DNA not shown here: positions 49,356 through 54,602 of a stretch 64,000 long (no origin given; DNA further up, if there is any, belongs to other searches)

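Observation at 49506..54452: CMR2/YOR093C: 1648-aa protein with two degenerate adenylation domains (DIP2-like)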

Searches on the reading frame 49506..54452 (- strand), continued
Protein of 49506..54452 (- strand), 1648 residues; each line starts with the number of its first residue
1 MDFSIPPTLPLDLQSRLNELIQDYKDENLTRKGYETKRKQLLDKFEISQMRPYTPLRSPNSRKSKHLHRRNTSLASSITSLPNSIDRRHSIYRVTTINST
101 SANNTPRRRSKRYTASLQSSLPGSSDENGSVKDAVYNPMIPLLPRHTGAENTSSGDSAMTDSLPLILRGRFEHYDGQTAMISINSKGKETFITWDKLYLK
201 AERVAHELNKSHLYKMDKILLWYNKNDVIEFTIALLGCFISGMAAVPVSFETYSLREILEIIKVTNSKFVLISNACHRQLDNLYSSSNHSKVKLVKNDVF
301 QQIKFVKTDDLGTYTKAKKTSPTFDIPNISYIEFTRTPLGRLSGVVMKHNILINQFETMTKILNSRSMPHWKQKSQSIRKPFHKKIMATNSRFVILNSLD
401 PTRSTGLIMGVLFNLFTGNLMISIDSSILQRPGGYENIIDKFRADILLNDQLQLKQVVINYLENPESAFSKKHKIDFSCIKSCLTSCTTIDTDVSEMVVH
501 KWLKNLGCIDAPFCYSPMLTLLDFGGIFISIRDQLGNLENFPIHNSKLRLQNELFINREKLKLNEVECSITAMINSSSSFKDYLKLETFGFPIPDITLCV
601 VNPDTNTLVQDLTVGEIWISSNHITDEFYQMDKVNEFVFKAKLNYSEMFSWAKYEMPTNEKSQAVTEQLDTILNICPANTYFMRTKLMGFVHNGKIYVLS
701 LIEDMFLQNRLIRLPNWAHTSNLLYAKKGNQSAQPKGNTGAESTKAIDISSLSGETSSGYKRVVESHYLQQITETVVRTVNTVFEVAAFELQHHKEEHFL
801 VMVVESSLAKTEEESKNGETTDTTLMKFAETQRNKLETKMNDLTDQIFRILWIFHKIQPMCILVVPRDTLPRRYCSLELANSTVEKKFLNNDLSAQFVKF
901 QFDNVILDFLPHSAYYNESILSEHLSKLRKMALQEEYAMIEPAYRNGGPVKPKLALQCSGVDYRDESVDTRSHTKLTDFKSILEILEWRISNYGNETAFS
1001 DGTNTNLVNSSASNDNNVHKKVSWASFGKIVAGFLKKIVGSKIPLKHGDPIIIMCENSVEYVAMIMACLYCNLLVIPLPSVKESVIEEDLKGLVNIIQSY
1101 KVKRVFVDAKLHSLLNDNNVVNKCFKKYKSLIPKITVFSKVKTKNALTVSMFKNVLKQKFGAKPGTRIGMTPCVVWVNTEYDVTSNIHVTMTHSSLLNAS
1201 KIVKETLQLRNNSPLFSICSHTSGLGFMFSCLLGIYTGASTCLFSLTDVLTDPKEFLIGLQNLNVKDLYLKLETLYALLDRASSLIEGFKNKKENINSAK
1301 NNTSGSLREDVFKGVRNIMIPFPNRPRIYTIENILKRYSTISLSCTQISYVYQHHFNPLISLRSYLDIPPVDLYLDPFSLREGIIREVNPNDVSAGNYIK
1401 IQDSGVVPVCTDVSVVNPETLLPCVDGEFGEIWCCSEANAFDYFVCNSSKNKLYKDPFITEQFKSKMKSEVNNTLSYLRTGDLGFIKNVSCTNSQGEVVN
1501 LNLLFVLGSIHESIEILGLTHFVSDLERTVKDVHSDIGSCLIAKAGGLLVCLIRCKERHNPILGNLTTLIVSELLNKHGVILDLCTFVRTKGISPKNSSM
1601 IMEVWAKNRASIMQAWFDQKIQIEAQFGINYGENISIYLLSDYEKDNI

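Call 18: find_homologous_proteins(query=window:49506-54452:-, max_evalue=0.00001)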
Query window:49506-54452:- (1648 aa): 99 proteins with E <= 0.00001 among 8000 candidates.
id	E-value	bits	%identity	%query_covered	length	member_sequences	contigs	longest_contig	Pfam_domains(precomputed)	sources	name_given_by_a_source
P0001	0.0e+0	3744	100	100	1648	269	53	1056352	PF00501.35,PF24919.1,PF23024.2,PF06464.17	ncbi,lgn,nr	ncbi:DMAP1-binding Domain [Saccharomyces cerevisiae]|nr:hypothetical protein H761_YJM470O00251 [Sacc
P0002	0.0e+0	3391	90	100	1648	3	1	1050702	PF00501.35,PF24919.1,PF23024.2,PF06464.17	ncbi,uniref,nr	ncbi:Cmr2p SKDI_15G2430 [Saccharomyces kudriavzevii IFO 1802]|uniref:DMAP1-binding domain-containing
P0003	0.0e+0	3338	88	100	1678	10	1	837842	PF00501.35,PF24919.1,PF23024.2,PF06464.17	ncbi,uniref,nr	ncbi:hypothetical protein SEUBUCD650_0H01430 [Saccharomyces eubayanus]|uniref:DMAP1-binding domain-c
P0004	0.0e+0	2356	63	100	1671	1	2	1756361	PF00501.35,PF24919.1,PF23024.2,PF06464.17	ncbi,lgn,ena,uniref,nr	ncbi:hypothetical protein NCAS_0B06750 [Naumovozyma castellii]|uniref:DMAP1-binding domain-containin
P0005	0.0e+0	2296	61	100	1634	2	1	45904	PF00501.35,PF24919.1,PF23024.2,PF06464.17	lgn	-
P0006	0.0e+0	2276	61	100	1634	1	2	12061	PF00501.35,PF24919.1,PF23024.2,PF06464.17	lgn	-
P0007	0.0e+0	2229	59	100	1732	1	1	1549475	PF00501.35,PF24919.1,PF23024.2,PF06464.17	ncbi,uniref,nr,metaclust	ncbi:Cmr2p NDAI_0B04100 [Naumovozyma dairenensis CBS 421]|uniref:DMAP1-binding domain-containing pro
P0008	0.0e+0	2169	58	100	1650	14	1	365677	PF00501.35,PF24919.1,PF23024.2,PF06464.17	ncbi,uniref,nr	ncbi:hypothetical protein ZYGR_0AL00840 [Zygosaccharomyces rouxii]|uniref:DMAP1-binding domain-conta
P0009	0.0e+0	2165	59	100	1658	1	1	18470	PF00501.35,PF24919.1,PF23024.2,PF06464.17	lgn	-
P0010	0.0e+0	2157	59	100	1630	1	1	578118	PF00501.35,PF24919.1,PF23024.2,PF06464.17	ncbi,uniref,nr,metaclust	ncbi:hypothetical protein KAFR_0J01890 [Kazachstania africana CBS 2517]|uniref:DMAP1-binding domain-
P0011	0.0e+0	2155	58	100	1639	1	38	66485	PF00501.35,PF24919.1,PF23024.2,PF06464.17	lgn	-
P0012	0.0e+0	2145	58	100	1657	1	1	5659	PF00501.35,PF24919.1,PF23024.2,PF06464.17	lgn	-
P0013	0.0e+0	2136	57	100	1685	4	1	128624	PF00501.35,PF24919.1,PF23024.2,PF06464.17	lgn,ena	-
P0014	0.0e+0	2135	58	100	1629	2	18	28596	PF00501.35,PF24919.1,PF23024.2,PF06464.17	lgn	-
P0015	0.0e+0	2131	58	100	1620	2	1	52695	PF00501.35,PF24919.1,PF23024.2,PF06464.17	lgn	-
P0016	0.0e+0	2119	57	100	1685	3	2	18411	PF00501.35,PF24919.1,PF23024.2,PF06464.17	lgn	-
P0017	0.0e+0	2117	57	100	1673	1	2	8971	PF00501.35,PF24919.1,PF23024.2,PF06464.17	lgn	-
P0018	0.0e+0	2115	58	100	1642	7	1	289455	PF00501.35,PF24919.1,PF23024.2,PF06464.17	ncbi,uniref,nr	ncbi:ZYBA0S12-01464g1_1 [Zygosaccharomyces bailii CLIB 213]|uniref:ZYBA0S12-01464g1_1 n=1 Tax=Zygosa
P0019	0.0e+0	2110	58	100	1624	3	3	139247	PF00501.35,PF24919.1,PF23024.2,PF06464.17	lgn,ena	-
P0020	0.0e+0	2107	56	100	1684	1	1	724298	PF00501.35,PF24919.1,PF23024.2,PF06464.17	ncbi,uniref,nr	ncbi:Cmr2p KNAG_0H03290 [Huiozyma naganishii CBS 8797]|uniref:DMAP1-binding domain-containing protei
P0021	0.0e+0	2107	57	100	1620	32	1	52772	PF00501.35,PF24919.1,PF23024.2,PF06464.17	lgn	-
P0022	0.0e+0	2096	57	100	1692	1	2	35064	PF00501.35,PF24919.1,PF23024.2,PF06464.17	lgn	-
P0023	0.0e+0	2087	57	100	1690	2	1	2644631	PF00501.35,PF24919.1,PF23024.2,PF06464.17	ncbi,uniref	ncbi:Cmr2p RNJ42_04461 [Nakaseomyces bracarensis]|uniref:Cmr2p n=1 Tax=Nakaseomyces bracarensis TaxI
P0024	0.0e+0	2075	58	100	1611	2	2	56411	PF00501.35,PF24919.1,PF23024.2,PF06464.17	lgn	-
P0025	0.0e+0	2072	56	100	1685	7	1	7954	PF00501.35,PF24919.1,PF23024.2,PF06464.17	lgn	-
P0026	0.0e+0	2070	56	100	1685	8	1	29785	PF00501.35,PF24919.1,PF23024.2,PF06464.17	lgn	-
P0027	0.0e+0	2069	58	100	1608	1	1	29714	PF00501.35,PF24919.1,PF23024.2,PF06464.17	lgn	-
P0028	0.0e+0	2066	58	100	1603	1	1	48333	PF00501.35,PF24919.1,PF23024.2,PF06464.17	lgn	-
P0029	0.0e+0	2065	57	100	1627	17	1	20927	PF00501.35,PF24919.1,PF23024.2,PF06464.17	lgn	-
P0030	0.0e+0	2063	57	100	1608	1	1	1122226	PF00501.35,PF24919.1,PF23024.2,PF06464.17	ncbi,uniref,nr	ncbi:hypothetical protein HG536_0D03540 [Torulaspora globosa]|uniref:DMAP1-binding domain-containing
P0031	0.0e+0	2056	56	100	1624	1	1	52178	PF00501.35,PF24919.1,PF23024.2,PF06464.17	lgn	-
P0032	0.0e+0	2053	56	100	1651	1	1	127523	PF00501.35,PF24919.1,PF23024.2,PF06464.17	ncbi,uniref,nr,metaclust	ncbi:hypothetical protein Kpol_1020p45 [Vanderwaltozyma polyspora DSM 70294]|uniref:DMAP1-binding do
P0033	0.0e+0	2051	56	100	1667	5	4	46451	PF00501.35,PF24919.1,PF23024.2,PF06464.17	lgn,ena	-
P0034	0.0e+0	2049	57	100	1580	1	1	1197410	PF00501.35,PF24919.1,PF23024.2,PF06464.17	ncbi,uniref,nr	ncbi:hypothetical protein HG537_0C03580 [Torulaspora globosa]|uniref:DMAP1-binding domain-containing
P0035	0.0e+0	2028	55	100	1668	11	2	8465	PF00501.35,PF24919.1,PF23024.2,PF06464.17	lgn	-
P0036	0.0e+0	2025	56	100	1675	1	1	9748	PF00501.35,PF24919.1,PF23024.2,PF06464.17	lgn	-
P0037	0.0e+0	2025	56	100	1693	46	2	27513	PF00501.35,PF24919.1,PF23024.2,PF06464.17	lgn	-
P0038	0.0e+0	2021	56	100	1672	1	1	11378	PF00501.35,PF24919.1,PF23024.2,PF06464.17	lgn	-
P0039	0.0e+0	2016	55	100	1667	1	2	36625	PF00501.35,PF24919.1,PF23024.2,PF06464.17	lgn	-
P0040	0.0e+0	2009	55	100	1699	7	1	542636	PF00501.35,PF24919.1,PF23024.2,PF06464.17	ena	-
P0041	0.0e+0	2008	55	100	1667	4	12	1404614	PF00501.35,PF24919.1,PF23024.2,PF06464.17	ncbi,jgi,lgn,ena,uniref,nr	ncbi:similar to Saccharomyces cerevisiae YOR093C Putative protein of unknown function [Maudiozyma ba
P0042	0.0e+0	2006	56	100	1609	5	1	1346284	PF00501.35,PF24919.1,PF23024.2,PF06464.17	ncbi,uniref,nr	ncbi:LAFE_0E13168g1_1 [Lachancea fermentati]|uniref:LAFE_0E13168g1_1 n=1 Tax=Lachancea fermentati Ta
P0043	0.0e+0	1961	56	100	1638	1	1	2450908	PF00501.35,PF24919.1,PF23024.2,PF06464.17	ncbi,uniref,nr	ncbi:hypothetical protein TBLA_0B01490 [Henningerozyma blattae CBS 6284]|uniref:DMAP1-binding domain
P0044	0.0e+0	1943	54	100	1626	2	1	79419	PF00501.35,PF24919.1,PF23024.2,PF06464.17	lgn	-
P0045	0.0e+0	1936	55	100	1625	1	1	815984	PF00501.35,PF24919.1,PF23024.2,PF06464.17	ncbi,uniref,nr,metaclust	ncbi:hypothetical protein TPHA_0F01590 [Tetrapisispora phaffii CBS 4417]|uniref:DMAP1-binding domain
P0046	0.0e+0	1894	53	100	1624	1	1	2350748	PF00501.35,PF24919.1,PF23024.2,PF06464.17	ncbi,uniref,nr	ncbi:LANO_0H08724g1_1 [Lachancea nothofagi CBS 11611]|uniref:LANO_0H08724g1_1 n=1 Tax=Lachancea noth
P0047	0.0e+0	1883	53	100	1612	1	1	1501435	PF00501.35,PF24919.1,PF23024.2,PF06464.17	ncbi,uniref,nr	ncbi:LAMI_0F09538g1_1 [Lachancea mirantina]|uniref:LAMI_0F09538g1_1 n=1 Tax=Lachancea mirantina TaxI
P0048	0.0e+0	1861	53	100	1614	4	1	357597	PF00501.35,PF24919.1,PF23024.2,PF06464.17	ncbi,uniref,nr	ncbi:LAQU0S11e00914g1_1 [Lachancea quebecensis]|uniref:LAQU0S11e00914g1_1 n=1 Tax=Lachancea quebecen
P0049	0.0e+0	1855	53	100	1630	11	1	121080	PF00501.35,PF24919.1,PF23024.2,PF06464.17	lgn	-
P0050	0.0e+0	1841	52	100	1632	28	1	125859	PF00501.35,PF24919.1,PF23024.2,PF06464.17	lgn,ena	-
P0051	0.0e+0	1831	52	100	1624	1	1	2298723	PF00501.35,PF24919.1,PF23024.2,PF06464.17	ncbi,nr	ncbi:LAFA_0F19790g1_1 [Lachancea sp. 'fantastica']|nr:LAFA_0F19790g1_1 [Lachancea sp. 'fantastica']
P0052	0.0e+0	1829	52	100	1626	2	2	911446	PF00501.35,PF24919.1,PF23024.2,PF06464.17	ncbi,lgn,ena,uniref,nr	ncbi:ACL079Cp [Eremothecium gossypii ATCC 10895]|uniref:ACL079Cp n=1 Tax=Eremothecium gossypii (stra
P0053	0.0e+0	1825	52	100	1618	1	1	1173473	PF00501.35,PF24919.1,PF23024.2,PF06464.17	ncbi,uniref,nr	ncbi:LAME_0D06964g1_1 [Lachancea meyersii CBS 8951]|uniref:LAME_0D06964g1_1 n=1 Tax=Lachancea meyers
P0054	0.0e+0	1821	52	100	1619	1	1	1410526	PF00501.35,PF24919.1,PF23024.2,PF06464.17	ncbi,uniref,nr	ncbi:LADA_0E08834g1_1 [Lachancea dasiensis]|uniref:LADA_0E08834g1_1 n=1 Tax=Lachancea dasiensis TaxI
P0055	0.0e+0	1811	52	100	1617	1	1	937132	PF00501.35,PF24919.1,PF23024.2,PF06464.17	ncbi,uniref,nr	ncbi:Cmr2p LALA0_S04e07646g [Lachancea lanzarotensis]|uniref:LALA0S04e07646g1_1 n=1 Tax=Lachancea la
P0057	0.0e+0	1784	51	100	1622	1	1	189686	PF00501.35,PF24919.1,PF23024.2,PF06464.17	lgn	-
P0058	0.0e+0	1756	50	100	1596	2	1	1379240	PF00501.35,PF24919.1,PF23024.2,PF06464.17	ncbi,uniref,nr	ncbi:unnamed protein product [Kluyveromyces dobzhanskii CBS 2104]|uniref:WGS project CCBQ000000000 d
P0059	0.0e+0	1754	52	100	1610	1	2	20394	PF00501.35,PF24919.1,PF23024.2,PF06464.17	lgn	-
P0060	0.0e+0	1738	51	100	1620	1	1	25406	PF00501.35,PF24919.1,PF23024.2,PF06464.17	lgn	-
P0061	0.0e+0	1724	52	94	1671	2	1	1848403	PF00501.35,PF24919.1,PF23024.2,PF06464.17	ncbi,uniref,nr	ncbi:Cmr2p SCDLUD_002923 [Saccharomycodes ludwigii]|uniref:Cmr2p n=1 Tax=Saccharomycodes ludwigii Ta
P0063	0.0e+0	1668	51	62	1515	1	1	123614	PF00501.35,PF24919.1,PF23024.2,PF06464.17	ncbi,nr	ncbi:uncharacterized protein CGFF_01850 [Nakaseomyces glabratus]|nr:uncharacterized protein CGFF_018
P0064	0.0e+0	1272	43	96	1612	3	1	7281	PF00501.35,PF24919.1,PF23024.2,PF06464.17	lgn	-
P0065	5.1e-279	947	38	95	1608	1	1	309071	PF00501.35,PF24919.1,PF23024.2,PF06464.17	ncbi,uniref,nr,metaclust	ncbi:hypothetical protein HANVADRAFT_39493 [Hanseniaspora valbyensis NRRL Y-1626]|uniref:DMAP1-bindi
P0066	2.0e-260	886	36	95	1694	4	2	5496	PF00501.35,PF24919.1,PF23024.2,PF06464.17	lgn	-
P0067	1.0e-257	877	35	98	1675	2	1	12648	PF00501.35,PF24919.1,PF23024.2,PF06464.17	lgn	-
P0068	7.7e-257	874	35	96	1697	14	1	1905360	PF00501.35,PF24919.1,PF23024.2,PF06464.17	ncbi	ncbi:hypothetical protein ACO0OL_003527 [Hanseniaspora opuntiae]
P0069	4.0e-254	865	35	98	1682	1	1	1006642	PF00501.35,PF24919.1,PF23024.2,PF06464.17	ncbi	ncbi:hypothetical protein QEN19_004237 [Hanseniaspora menglaensis]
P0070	4.8e-250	851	35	96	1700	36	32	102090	PF00501.35,PF24919.1,PF23024.2,PF06464.17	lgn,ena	-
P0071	1.1e-222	761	32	100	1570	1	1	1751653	PF00501.35,PF24919.1,PF23024.2,PF06464.17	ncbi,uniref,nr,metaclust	ncbi:hypothetical protein PACTADRAFT_49455 [Pachysolen tannophilus NRRL Y-2460]|uniref:DMAP1-binding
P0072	1.7e-219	750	33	99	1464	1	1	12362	PF00501.35,PF24919.1,PF23024.2,PF06464.17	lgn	-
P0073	8.3e-215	734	33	99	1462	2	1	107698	PF00501.35,PF24919.1,PF23024.2,PF06464.17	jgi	jgi:acyl-CoA synthetase (AMP-forming)/AMP-acid ligase II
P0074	1.6e-213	730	33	99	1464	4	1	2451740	PF00501.35,PF24919.1,PF23024.2,PF06464.17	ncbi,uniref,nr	ncbi:unnamed protein product [Cyberlindnera jadinii]|uniref:DMAP1-binding domain-containing protein 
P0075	1.8e-213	730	32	100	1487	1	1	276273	PF00501.35,PF24919.1,PF23024.2,PF06464.17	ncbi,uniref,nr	ncbi:Disco-interacting protein 2 C [Wickerhamomyces ciferrii]|uniref:Disco-interacting protein 2 C n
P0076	3.6e-213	729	31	100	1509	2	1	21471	PF00501.35,PF24919.1,PF23024.2,PF06464.17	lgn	-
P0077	2.3e-207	710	32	91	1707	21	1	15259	PF00501.35,PF24919.1,PF23024.2,PF06464.17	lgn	-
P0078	3.3e-205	703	32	100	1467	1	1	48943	PF00501.35,PF24919.1,PF23024.2,PF06464.17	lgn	-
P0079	2.7e-178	613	30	92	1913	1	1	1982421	PF00501.35,PF24919.1,PF23024.2,PF06464.17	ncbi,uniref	ncbi:hypothetical protein TWF481_011927 [Arthrobotrys musiformis]|uniref:DMAP1-binding domain-contai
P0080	4.6e-177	609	30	89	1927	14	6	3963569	PF00501.35,PF24919.1,PF23024.2,PF06464.17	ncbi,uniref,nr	ncbi:hypothetical protein TWF225_004729 [Orbilia oligospora]|uniref:Uncharacterized protein n=1 Tax=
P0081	9.3e-175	602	30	91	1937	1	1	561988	PF00501.35,PF24919.1,PF23024.2,PF06464.17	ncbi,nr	ncbi:hypothetical protein ABW19_dt0201165 [Dactylella cylindrospora]|nr:hypothetical protein ABW19_d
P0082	9.8e-174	598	29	89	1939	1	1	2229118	PF00501.35,PF24919.1,PF23024.2,PF06464.17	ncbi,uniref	ncbi:hypothetical protein TWF694_008831 [Orbilia ellipsospora]|uniref:DMAP1-binding domain-containin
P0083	6.4e-173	596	30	91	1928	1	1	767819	PF00501.35,PF24919.1,PF23024.2,PF06464.17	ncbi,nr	ncbi:hypothetical protein ABW20_dc0105188 [Dactylellina cionopaga]|nr:hypothetical protein ABW20_dc0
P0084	5.3e-172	593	30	89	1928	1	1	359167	PF00501.35,PF24919.1,PF23024.2,PF06464.17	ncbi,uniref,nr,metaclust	ncbi:hypothetical protein H072_4882 [Dactylellina haptotyla CBS 200.50]|uniref:DMAP1-binding domain-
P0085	2.1e-168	581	27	96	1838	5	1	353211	PF00501.35,PF24919.1,PF23024.2,PF06464.17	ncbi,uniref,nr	ncbi:hypothetical protein AC578_8651 [Pseudocercospora eumusae]|uniref:DMAP1-binding domain-containi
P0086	3.9e-164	566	28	98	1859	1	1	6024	PF00501.35,PF24919.1,PF23024.2,PF06464.17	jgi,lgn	-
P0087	7.4e-164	566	28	99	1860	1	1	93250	PF00501.35,PF24919.1,PF23024.2,PF06464.17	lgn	-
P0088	7.7e-163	562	28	91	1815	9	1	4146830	PF00501.35,PF24919.1,PF23024.2,PF06464.17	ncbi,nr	ncbi:acetyl-CoA synthetase-like protein [Annulohypoxylon nitens]|nr:acetyl-CoA synthetase-like prote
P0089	2.5e-160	554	28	92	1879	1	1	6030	PF00501.35,PF24919.1,PF23024.2,PF06464.17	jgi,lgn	jgi:acyl-CoA synthetase (AMP-forming)/AMP-acid ligase II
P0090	3.4e-160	553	28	89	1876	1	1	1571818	PF00501.35,PF24919.1,PF23024.2,PF06464.17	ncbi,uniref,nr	ncbi:acetyl-CoA synthetase-like protein [Pseudovirgaria hyperparasitica]|uniref:Acetyl-CoA synthetas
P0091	5.6e-160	553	27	92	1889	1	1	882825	PF00501.35,PF24919.1,PF23024.2,PF06464.17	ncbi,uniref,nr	ncbi:AMP-binding protein [Polychaeton citri CBS 116435]|uniref:AMP-binding protein n=1 Tax=Polychaet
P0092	2.6e-159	551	27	92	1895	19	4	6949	PF00501.35,PF24919.1,PF23024.2,PF06464.17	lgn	-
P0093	6.4e-152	526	28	85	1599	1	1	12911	PF00501.35,PF24919.1,PF23024.2,PF06464.17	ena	-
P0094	2.2e-151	524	27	83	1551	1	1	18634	PF00501.35,PF24919.1,PF23024.2,PF06464.17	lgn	-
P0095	6.7e-148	513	28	83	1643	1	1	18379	PF00501.35,PF24919.1,PF23024.2,PF06464.17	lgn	-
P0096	3.0e-147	511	27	85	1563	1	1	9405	PF00501.35,PF24919.1,PF23024.2,PF06464.17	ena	-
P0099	5.8e-17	79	21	84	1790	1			PF00501.35,PF24919.1,PF23024.2,PF06464.17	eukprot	eukprot:Nk52_evm81s210 gene=Nk52_evmTU81s210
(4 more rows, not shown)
